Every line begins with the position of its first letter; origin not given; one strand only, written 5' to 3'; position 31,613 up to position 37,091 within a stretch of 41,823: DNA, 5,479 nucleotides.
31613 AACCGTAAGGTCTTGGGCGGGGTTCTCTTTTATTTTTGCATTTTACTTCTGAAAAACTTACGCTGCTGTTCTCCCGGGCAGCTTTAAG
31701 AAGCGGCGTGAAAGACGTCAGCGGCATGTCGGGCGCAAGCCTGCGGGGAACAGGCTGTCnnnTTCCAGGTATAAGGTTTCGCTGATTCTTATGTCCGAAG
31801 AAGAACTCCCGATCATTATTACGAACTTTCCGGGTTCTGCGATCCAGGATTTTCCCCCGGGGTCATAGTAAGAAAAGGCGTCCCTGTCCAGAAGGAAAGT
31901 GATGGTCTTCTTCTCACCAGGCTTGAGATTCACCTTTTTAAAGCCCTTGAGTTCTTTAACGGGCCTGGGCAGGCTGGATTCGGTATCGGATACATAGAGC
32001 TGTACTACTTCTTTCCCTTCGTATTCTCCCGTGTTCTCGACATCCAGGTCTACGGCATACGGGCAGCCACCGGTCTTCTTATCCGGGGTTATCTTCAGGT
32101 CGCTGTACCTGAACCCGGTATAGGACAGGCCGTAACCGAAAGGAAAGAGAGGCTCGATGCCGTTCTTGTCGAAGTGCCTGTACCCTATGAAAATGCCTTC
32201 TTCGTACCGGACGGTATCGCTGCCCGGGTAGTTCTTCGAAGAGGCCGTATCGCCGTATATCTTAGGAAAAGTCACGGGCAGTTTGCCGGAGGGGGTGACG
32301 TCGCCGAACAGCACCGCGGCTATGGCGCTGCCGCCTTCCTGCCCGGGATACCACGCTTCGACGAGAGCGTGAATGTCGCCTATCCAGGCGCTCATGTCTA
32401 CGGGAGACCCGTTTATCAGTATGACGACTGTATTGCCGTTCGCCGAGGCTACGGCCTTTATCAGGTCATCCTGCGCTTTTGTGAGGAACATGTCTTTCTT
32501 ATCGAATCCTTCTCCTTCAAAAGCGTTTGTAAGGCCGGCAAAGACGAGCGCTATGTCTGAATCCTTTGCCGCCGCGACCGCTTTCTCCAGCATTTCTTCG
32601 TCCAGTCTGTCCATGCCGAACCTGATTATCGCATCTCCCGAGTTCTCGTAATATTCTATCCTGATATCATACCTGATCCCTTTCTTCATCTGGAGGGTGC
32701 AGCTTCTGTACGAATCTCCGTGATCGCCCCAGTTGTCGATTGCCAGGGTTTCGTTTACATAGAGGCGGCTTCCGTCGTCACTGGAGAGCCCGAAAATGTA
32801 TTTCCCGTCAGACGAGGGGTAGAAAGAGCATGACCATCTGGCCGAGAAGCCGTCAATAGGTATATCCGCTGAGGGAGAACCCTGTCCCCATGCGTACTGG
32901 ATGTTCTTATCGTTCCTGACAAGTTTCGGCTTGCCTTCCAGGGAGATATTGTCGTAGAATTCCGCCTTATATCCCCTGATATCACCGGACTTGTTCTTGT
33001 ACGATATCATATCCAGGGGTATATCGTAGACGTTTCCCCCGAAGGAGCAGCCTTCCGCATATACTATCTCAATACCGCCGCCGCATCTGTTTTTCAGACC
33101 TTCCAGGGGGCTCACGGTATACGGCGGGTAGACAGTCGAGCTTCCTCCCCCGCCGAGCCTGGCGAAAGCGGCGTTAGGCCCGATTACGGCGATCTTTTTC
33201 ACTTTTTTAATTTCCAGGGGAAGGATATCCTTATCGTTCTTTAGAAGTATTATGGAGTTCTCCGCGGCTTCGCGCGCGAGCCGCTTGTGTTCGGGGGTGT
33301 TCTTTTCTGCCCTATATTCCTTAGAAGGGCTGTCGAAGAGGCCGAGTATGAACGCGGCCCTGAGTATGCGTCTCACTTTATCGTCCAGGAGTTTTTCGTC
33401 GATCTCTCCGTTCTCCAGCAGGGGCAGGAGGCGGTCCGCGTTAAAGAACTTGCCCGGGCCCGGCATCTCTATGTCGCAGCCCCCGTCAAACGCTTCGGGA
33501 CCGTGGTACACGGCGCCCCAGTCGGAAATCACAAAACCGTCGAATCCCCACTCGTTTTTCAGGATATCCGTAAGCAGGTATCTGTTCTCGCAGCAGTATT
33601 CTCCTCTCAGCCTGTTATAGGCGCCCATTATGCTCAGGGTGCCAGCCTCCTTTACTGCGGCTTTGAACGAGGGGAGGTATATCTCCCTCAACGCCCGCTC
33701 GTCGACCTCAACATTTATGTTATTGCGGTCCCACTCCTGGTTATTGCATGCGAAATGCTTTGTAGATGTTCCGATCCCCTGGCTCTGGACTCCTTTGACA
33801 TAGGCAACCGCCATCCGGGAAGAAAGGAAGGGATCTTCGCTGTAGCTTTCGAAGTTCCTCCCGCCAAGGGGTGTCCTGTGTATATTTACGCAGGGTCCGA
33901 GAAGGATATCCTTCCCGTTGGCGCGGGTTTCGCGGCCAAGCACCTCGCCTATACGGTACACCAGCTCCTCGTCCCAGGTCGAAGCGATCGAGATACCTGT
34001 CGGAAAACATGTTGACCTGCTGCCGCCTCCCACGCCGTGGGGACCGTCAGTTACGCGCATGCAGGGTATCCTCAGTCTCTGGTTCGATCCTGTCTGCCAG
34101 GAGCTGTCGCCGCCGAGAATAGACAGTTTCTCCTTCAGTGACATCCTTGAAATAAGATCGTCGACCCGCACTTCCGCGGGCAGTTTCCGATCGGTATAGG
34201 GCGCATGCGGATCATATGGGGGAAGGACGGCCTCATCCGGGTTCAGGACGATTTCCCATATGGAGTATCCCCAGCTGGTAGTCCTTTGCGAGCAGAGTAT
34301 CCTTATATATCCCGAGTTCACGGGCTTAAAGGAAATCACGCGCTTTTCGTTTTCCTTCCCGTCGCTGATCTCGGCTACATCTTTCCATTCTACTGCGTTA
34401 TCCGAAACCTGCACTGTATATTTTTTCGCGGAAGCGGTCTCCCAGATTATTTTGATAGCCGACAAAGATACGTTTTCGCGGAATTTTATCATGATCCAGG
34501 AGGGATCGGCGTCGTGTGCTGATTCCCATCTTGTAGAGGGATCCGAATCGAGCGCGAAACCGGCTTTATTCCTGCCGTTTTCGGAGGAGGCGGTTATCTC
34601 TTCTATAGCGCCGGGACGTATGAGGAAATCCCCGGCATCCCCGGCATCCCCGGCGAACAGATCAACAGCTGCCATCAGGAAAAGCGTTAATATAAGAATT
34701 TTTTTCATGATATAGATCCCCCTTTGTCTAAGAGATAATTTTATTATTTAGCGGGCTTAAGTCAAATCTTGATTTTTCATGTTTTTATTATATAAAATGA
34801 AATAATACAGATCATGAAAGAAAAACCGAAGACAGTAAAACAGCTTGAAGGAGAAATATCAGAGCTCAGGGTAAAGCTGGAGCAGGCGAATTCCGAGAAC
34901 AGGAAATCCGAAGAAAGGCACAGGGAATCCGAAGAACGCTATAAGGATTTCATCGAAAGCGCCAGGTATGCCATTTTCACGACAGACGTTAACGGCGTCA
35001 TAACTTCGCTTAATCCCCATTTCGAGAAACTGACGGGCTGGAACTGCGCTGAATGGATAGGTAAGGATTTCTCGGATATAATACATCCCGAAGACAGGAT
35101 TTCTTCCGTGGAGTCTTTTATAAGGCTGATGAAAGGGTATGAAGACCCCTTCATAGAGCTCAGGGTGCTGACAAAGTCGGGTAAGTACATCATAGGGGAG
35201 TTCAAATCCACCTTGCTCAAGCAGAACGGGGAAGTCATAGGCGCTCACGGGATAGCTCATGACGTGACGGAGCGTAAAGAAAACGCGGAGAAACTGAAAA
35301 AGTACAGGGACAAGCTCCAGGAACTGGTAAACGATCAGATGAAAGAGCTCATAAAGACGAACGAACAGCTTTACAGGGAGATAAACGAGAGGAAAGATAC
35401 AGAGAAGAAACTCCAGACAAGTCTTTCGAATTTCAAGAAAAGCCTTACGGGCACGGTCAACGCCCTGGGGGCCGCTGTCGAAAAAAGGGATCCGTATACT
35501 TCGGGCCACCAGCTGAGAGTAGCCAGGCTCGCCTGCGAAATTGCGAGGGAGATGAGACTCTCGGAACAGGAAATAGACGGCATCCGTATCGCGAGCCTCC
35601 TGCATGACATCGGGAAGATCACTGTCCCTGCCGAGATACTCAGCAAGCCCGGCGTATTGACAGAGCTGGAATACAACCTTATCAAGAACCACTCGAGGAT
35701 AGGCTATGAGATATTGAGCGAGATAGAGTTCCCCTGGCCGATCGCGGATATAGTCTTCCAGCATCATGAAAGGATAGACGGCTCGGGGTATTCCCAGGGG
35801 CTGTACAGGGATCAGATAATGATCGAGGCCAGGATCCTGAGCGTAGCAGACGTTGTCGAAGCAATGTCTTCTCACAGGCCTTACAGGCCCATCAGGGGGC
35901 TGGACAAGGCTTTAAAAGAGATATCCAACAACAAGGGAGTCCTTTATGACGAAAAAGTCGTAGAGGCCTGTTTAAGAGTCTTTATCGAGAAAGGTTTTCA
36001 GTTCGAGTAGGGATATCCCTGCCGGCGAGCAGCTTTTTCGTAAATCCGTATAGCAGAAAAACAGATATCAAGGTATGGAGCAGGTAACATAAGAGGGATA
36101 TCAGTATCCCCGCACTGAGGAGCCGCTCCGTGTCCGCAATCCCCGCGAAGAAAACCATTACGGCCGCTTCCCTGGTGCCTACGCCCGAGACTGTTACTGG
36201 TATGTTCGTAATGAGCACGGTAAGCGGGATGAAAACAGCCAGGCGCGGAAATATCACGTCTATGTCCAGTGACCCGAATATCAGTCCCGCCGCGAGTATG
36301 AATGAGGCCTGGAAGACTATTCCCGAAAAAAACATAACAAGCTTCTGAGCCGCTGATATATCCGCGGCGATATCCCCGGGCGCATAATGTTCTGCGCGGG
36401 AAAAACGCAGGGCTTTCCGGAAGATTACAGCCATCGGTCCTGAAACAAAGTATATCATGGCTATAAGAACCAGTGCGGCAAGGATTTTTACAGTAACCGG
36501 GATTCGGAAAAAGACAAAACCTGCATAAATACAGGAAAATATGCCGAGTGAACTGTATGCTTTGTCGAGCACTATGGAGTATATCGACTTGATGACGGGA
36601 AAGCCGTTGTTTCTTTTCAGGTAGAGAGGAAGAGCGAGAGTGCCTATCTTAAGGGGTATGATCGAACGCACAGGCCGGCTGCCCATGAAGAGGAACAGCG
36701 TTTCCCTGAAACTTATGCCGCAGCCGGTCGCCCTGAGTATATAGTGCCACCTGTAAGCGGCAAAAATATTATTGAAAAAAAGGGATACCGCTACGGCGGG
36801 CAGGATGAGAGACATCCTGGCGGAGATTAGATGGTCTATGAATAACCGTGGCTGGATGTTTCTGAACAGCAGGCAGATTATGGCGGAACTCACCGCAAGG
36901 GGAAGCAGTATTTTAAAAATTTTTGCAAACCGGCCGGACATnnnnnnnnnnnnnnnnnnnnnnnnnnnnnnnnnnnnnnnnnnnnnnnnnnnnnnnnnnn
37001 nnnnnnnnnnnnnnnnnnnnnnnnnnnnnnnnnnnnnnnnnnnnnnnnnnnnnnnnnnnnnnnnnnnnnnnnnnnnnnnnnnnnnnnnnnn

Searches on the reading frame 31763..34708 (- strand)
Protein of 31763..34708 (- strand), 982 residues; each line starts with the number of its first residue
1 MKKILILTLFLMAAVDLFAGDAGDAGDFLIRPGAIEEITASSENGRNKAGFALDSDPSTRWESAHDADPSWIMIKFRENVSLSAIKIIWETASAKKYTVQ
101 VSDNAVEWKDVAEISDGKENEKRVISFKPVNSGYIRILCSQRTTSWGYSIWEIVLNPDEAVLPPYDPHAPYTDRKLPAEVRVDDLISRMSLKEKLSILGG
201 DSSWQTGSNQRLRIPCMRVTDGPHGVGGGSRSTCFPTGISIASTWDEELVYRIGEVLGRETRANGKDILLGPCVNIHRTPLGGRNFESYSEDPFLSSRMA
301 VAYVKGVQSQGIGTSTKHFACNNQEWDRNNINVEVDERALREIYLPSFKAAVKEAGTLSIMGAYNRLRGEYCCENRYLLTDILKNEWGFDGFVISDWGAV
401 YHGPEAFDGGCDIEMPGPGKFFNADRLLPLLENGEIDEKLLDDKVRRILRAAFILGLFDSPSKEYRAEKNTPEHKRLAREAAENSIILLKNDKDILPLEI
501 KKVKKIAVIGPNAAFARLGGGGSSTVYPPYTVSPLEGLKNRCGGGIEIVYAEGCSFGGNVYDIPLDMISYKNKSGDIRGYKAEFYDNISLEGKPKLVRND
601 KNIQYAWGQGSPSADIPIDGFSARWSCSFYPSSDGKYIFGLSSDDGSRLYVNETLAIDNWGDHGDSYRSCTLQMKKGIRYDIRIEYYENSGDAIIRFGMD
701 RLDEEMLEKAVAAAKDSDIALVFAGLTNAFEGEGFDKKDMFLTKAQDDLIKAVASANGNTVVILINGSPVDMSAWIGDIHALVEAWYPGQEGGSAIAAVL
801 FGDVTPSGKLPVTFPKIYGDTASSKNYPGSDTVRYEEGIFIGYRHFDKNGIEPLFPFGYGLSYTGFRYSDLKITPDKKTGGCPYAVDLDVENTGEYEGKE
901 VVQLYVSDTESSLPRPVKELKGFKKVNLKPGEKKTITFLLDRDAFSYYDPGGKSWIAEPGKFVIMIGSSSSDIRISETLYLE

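Call 18: search_protein_families(library=pfam, proteins=[window:31763-34708:-], max_evalue=0.001)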
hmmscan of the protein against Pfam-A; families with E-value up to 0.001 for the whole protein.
window:31763-34708:- (982 aa): 6 families
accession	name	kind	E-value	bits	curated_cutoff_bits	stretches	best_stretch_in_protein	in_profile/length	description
PF01915.27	Glyco_hydro_3_C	-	4.5e-64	216.5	31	1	486-863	1-200/200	Glycosyl hydrolase family 3 C-terminal domain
PF00933.27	Glyco_hydro_3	-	1.6e-50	172.8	27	1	207-450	55-315/316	Glycosyl hydrolase family 3 N terminal domain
PF14310.12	Fn3-like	-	4.7e-29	100.8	25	1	900-970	1-71/71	Fibronectin type III-like domain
PF07691.17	PA14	-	7.1e-25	88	24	1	579-695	4-127/147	PA14 domain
PF00754.31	F5_F8_type_C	-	9.4e-21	74.7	28.2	1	38-152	2-125/127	F5/8 type C domain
PF22633.2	F5_F8_type_C_2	-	2.6e-16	60.4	27.8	1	52-137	2-91/91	NedA-like, galactose-binding domain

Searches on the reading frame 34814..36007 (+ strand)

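Call 18: search_protein_families(library=pfam, proteins=[window:34814-36007:+], max_evalue=0.001)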
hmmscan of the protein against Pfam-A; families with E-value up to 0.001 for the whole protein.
window:34814-36007:+ (398 aa): 9 families
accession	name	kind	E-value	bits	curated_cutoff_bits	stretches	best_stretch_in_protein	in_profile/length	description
PF13487.12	HD_5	-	2.9e-35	121.9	27.2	1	221-382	6-170/170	HD domain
PF01966.28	HD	-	1e-26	94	22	1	230-351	2-116/116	HD domain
PF00989.32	PAS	-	3.5e-16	59.7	22.6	1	41-151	1-113/113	PAS fold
PF13426.13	PAS_9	-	1.8e-12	47.9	27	1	53-153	3-103/103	PAS domain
PF08447.18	PAS_3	-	1.2e-10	41.9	25.6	1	64-147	2-88/89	PAS fold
PF08448.16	PAS_4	-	1e-09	39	23.1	1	49-156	3-110/110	PAS fold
PF13188.13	PAS_8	-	3.3e-07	30.4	21.8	1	41-101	1-60/65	PAS domain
PF08668.18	HDOD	-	5.7e-06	26.4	22.9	1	231-319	97-195/196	HDOD domain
PF05791.16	Bacillus_HBL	-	0.00098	19.4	29.1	1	159-244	82-168/177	Bacillus haemolytic enterotoxin (HBL)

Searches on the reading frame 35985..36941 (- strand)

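Call 18: search_protein_families(library=pfam, proteins=[window:35985-36941:-], max_evalue=0.001)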
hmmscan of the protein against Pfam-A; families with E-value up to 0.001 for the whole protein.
window:35985-36941:- (319 aa): 1 family
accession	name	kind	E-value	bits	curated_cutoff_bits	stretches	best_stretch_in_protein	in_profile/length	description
PF03706.18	LPG_synthase_TM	-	1.8e-32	113.4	33.4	1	11-292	1-301/302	Lysylphosphatidylglycerol synthase TM region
